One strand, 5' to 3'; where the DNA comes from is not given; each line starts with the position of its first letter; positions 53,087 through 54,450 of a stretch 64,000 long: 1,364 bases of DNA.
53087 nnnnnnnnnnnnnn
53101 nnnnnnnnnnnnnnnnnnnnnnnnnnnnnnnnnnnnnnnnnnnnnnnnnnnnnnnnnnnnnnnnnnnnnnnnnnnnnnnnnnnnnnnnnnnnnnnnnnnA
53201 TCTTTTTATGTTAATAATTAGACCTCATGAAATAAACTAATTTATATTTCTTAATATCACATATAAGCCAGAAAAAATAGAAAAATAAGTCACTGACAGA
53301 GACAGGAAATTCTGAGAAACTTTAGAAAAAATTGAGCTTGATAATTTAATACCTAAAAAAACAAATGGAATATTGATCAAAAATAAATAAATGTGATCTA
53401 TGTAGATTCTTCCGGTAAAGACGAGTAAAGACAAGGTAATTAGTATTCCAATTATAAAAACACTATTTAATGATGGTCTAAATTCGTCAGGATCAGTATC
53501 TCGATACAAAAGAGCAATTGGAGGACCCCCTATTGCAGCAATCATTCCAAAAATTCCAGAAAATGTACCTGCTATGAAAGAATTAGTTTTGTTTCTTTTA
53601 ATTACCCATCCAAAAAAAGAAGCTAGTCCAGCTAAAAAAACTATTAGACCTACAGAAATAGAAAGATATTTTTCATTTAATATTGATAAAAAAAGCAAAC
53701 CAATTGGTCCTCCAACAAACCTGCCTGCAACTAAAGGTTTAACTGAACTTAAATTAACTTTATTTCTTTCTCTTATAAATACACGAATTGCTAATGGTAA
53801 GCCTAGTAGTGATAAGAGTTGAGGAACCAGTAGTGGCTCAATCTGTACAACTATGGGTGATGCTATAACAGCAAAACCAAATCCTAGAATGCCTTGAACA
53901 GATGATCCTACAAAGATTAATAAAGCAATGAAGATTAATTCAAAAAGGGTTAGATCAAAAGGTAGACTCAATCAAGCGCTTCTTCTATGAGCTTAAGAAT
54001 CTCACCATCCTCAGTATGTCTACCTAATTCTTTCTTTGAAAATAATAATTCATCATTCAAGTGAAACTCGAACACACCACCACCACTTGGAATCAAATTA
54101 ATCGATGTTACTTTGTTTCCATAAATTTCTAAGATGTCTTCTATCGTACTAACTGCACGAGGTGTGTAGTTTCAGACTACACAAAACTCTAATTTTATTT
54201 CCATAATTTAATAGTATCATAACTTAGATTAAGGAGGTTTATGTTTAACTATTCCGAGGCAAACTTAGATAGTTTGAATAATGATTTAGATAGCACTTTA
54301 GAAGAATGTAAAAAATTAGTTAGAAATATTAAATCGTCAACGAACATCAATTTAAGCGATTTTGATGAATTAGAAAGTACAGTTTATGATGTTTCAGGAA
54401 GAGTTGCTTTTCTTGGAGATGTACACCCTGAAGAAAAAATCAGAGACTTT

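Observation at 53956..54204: Hidden SelW/Rdx-family selenoprotein gene (CxxU) between tauE and the M3 peptidase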

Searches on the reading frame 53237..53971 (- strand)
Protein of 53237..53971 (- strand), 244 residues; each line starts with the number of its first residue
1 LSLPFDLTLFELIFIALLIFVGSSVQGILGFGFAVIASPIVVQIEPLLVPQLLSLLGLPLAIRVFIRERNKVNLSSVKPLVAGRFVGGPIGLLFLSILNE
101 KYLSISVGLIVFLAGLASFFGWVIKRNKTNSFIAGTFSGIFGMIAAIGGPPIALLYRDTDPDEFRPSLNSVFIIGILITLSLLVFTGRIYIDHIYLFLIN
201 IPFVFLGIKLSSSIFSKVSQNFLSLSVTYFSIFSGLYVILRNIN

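Call 17: search_protein_families(library=pfam, proteins=[window:53237-53971:-], max_evalue=0.001)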
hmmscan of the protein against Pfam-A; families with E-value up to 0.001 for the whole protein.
window:53237-53971:- (244 aa): 1 family
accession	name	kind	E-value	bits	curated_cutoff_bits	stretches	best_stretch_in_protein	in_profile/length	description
PF01925.25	TauE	-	2.4e-20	73.7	32.6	1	16-237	2-236/237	Sulfite exporter TauE/SafE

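Call 43: search_protein_families(library=ncbifam, proteins=[window:53237-53971:-], max_evalue=0.00001)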
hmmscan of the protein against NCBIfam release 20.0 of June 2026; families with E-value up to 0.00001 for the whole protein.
window:53237-53971:- (244 aa): 0 families

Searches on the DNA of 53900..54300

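Call 18: search_rna_families(source=window, start=53900, end=54300, threshold=evalue, max_evalue=10)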
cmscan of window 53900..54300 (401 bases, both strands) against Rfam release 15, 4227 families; matches with E-value up to 10: 3.
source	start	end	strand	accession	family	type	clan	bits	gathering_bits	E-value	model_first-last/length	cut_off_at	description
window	54137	54159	-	RF01111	SBWMV2_UPD-PKk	Cis-reg;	-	18.2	35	0.61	1-21/21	no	Pseudoknot of upstream pseudoknot domain (UPD) of the 3'UTR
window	53987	54079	-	RF00451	MIR395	Gene; miRNA;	-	17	56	0.76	1-104/104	no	mir-395 microRNA precursor family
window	54107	54147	-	RF03002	lysM-Prevotella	Cis-reg;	-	16.3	66.6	9.4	1-66/66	no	lysM-Prevotella RNA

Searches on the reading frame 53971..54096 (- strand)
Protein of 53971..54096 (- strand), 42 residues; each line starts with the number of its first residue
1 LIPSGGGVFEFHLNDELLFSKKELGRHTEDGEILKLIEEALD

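Call 6: search_protein_families(library=pfam, proteins=[window:53971-54096:-], max_evalue=1)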
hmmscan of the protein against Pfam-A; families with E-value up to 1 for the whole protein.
seq(42 aa): 1 family
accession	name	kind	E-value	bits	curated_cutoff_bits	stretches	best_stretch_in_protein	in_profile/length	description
PF10262.15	Rdx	-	1.8e-06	28.5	22.6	1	2-38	37-73/74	Rdx family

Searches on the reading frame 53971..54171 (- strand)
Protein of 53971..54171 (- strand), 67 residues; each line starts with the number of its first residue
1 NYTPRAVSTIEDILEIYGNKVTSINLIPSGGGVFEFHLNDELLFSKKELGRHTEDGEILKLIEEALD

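Call 15: find_related_loci(query=window:53971-54171:-, collection=genome_contigs, flank=10000)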
Query seq(67 aa) (67 aa) in genome_contigs; peptide patterns used: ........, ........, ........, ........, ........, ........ (x = any residue, [..] = any of these).
600 stretches matched a pattern (row limit reached: there are more); 76 encode a relative of the query (tblastn E <= 1e-3); 76 distinct loci.
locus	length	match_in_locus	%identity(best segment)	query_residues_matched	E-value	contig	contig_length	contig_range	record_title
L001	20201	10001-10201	99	1-67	2e-39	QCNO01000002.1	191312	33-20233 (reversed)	OCS155 cluster bacterium AG-426-D23 Ga0171674_102, whole genome shotgun sequence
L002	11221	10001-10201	97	1-67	8e-39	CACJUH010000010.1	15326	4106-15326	uncultured Candidatus Actinomarina sp. isolate AG-447-P23 genome assembly, contig: AG-447-P23_NODE_10, whole genome shot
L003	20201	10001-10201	97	1-67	8e-39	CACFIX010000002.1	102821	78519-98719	uncultured Candidatus Actinomarina sp. isolate AG-410-M23 genome assembly, contig: AG-410-M23_NODE_2, whole genome shotg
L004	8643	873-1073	97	1-67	8e-39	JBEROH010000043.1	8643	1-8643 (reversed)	MAG: Candidatus Actinomarina sp. isolate 02um_A1B0725_3.57 k127_304896, whole genome shotgun sequence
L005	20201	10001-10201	97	1-67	8e-39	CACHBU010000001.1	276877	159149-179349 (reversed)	uncultured Candidatus Actinomarina sp. isolate AG-426-L21 genome assembly, contig: AG-426-L21_NODE_1, whole genome shotg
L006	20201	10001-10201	96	1-67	4e-38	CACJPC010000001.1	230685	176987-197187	uncultured Candidatus Actinomarina sp. isolate AG-447-L16 genome assembly, contig: AG-447-L16_NODE_1, whole genome shotg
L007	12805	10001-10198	94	1-66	2e-37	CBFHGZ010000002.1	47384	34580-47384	MAG: Candidatus Actinomarina sp. isolate AGTU_105_bin_18_strict genome assembly, contig: AGTU_105_bin_18_strict_c2, whol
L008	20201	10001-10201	88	1-67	2e-35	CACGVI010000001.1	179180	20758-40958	uncultured Candidatus Actinomarina sp. isolate AG-910-M10 genome assembly, contig: AG-910-M10_NODE_1, whole genome shotg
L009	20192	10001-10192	91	1-64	3e-35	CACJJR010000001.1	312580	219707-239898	uncultured Candidatus Actinomarina sp. isolate AG-447-I21 genome assembly, contig: AG-447-I21_NODE_1, whole genome shotg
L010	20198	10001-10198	88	1-66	9e-35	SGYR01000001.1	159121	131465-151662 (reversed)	MAG: Candidatus Actinomarinales bacterium isolate MED-G97 Ca-Actinomarinales-MED-G97-C1, whole genome shotgun sequence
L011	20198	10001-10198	86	1-66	4e-34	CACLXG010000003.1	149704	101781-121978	uncultured Candidatus Actinomarina sp. isolate AG-917-O09 genome assembly, contig: AG-917-O09_NODE_3, whole genome shotg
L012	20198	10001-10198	88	1-66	7e-34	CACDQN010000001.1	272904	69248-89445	uncultured Candidatus Actinomarina sp. isolate AG-390-B19 genome assembly, contig: AG-390-B19_NODE_1, whole genome shotg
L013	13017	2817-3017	87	1-67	9e-34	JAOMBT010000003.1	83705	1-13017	Acidimicrobiaceae bacterium isolate AH-558-F08 AH-558-F08_NODE_3, whole genome shotgun sequence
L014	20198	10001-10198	85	1-66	2e-33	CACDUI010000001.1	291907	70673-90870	uncultured Candidatus Actinomarina sp. isolate AG-390-E09 genome assembly, contig: AG-390-E09_NODE_1, whole genome shotg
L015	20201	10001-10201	79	1-67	4e-31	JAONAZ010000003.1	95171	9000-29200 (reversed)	Acidimicrobiia bacterium isolate AH-545-I07 AH-545-I07_NODE_3, whole genome shotgun sequence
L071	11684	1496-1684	47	1-64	2e-12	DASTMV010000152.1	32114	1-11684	MAG TPA_asm: Candidatus Udaeobacter sp. isolate SMAG_U3843 k141_3545820, whole genome shotgun sequence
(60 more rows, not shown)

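Call 43: search_protein_families(library=ncbifam, proteins=[L071:2112-3107:+, L071:3092-4492:+, L071:4093-6378:+], max_evalue=0.00001)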
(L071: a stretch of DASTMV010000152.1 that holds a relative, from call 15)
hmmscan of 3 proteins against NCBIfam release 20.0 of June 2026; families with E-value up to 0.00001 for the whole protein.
L071:2112-3107:+ (331 aa): 14 families
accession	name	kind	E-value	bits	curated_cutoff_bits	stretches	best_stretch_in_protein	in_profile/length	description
TIGR00476.1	selD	equivalog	1.1e-100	336.9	125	1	2-292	16-307/311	selenide, water dikinase SelD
NF002098.0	PRK00943.1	equivalog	1.9e-97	326.3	299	1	8-327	28-344/347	selenide, water dikinase SelD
NF010705.0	PRK14105.1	equivalog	4.6e-43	147.4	291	1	29-238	48-272/345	selenide, water dikinase SelD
TIGR04369.1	fusion_not_SelD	hypoth_equivalog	2.8e-27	95.2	700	1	29-292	384-682/701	oxidoreductase/SelD-related fusion protein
TIGR01379.1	thiL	equivalog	5.3e-24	84.8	184.15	1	25-238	21-240/320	thiamine-phosphate kinase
TIGR04049.1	AIR_rel_sll0787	hypoth_equivalog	3.5e-20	72.3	321.3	1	28-236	43-243/318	sll0787 family AIR synthase-like protein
NF004351.0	PRK05731.1-4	equivalog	4.4e-18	65.5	324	1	56-236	71-249/321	thiamine-phosphate kinase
TIGR03267.1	methan_mark_2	hypoth_equivalog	3.8e-16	59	365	1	18-236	36-248/323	methanogenesis marker 2 protein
TIGR04050.1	MSMEG_0567_Cter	hypoth_equivalog_domain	8.9e-10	38.5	312.2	1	54-238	58-230/296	MSMEG_0567/sll0787 family protein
NF004353.0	PRK05731.2-2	equivalog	1.5e-09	37.4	301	1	26-246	17-236/311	thiamine-phosphate kinase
NF004350.0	PRK05731.1-1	equivalog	4.3e-08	32.4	441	1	41-239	48-243/325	thiamine-phosphate kinase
NF004354.0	PRK05731.2-3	equivalog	1.4e-07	31.1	204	1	65-225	55-209/273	thiamine-phosphate kinase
TIGR02124.1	hypE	equivalog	2.6e-06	26.7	251.6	0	28-247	33-255/332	hydrogenase expression/formation protein HypE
NF002290.1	PRK01213.1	equivalog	3.1e-06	25.7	648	1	19-231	412-641/723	phosphoribosylformylglycinamidine synthase subunit PurL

L071:3092-4492:+ (466 aa): 4 families
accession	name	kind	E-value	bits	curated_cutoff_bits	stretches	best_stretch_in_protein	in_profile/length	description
TIGR00474.1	selA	equivalog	5e-143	477.2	267.9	1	11-461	2-454/455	L-seryl-tRNA(Sec) selenium transferase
TIGR01437.1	selA_rel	subfamily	5.4e-18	65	385.3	1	128-352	52-264/363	DgaE family pyridoxal phosphate-dependent ammonia lyase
NF047797.1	glminPNH3LysDgaE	equivalog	2.2e-07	30.2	600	1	171-351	101-264/367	D-glucosaminate-6-phosphate ammonia lyase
TIGR03576.1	pyridox_MJ0158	hypoth_equivalog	1.5e-06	27.6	304.45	1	284-344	188-248/346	TIGR03576 family pyridoxal phosphate-dependent enzyme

L071:4093-6378:+ (761 aa): 26 families (the best 25 are shown)
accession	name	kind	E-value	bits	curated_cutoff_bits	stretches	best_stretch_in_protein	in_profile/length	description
TIGR00475.1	selB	equivalog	1.7e-90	304.4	242.25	1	139-753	2-577/581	selenocysteine-specific translation elongation factor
NF008969.0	PRK12317.1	subfamily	2.8e-47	161.2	502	1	163-396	61-308/426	elongation factor 1-alpha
NF009373.0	PRK12736.1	subfamily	2.7e-40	138.3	452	1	131-495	6-389/394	elongation factor Tu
NF000766.0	PRK00049.1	subfamily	4.3e-38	131.2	449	1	130-495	5-391/396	elongation factor Tu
TIGR00483.1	EF-1_alpha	equivalog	5.8e-38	130.5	540.1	1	163-396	61-309/427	translation elongation factor EF-1 subunit alpha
NF003077.0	PRK04000.1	equivalog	2.8e-37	128.8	315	2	196-481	89-394/412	translation initiation factor IF-2 subunit gamma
NF009372.0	PRK12735.1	subfamily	7.9e-37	127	479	1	131-495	6-391/396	elongation factor Tu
TIGR03680.1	eif2g_arch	equivalog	8.3e-36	124.1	514.5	2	196-481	85-390/407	translation initiation factor IF-2 subunit gamma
TIGR00485.1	EF-Tu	equivalog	1.1e-35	123.2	522.4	1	130-495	5-389/394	elongation factor Tu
NF004035.0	PRK05506.1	subfamily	3.2e-22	78.5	715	1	163-395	80-320/632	bifunctional sulfate adenylyltransferase subunit 1/adenylylsulfate kinase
TIGR02034.1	CysN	subfamily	5.3e-22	78.4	336.1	1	163-394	56-295/406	sulfate adenylyltransferase, large subunit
NF003478.0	PRK05124.1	equivalog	2.2e-20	72.7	590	1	163-394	83-322/475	sulfate adenylyltransferase subunit CysN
TIGR00487.1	IF-2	equivalog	5.4e-17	61.8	424.4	1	132-379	82-325/587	translation initiation factor IF-2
TIGR01393.1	lepA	equivalog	3.2e-13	48.9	533.9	1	135-365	3-240/595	translation elongation factor 4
TIGR00231.1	small_GTP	domain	2.1e-12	47.2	42.5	1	140-299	6-162/164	GTP-binding protein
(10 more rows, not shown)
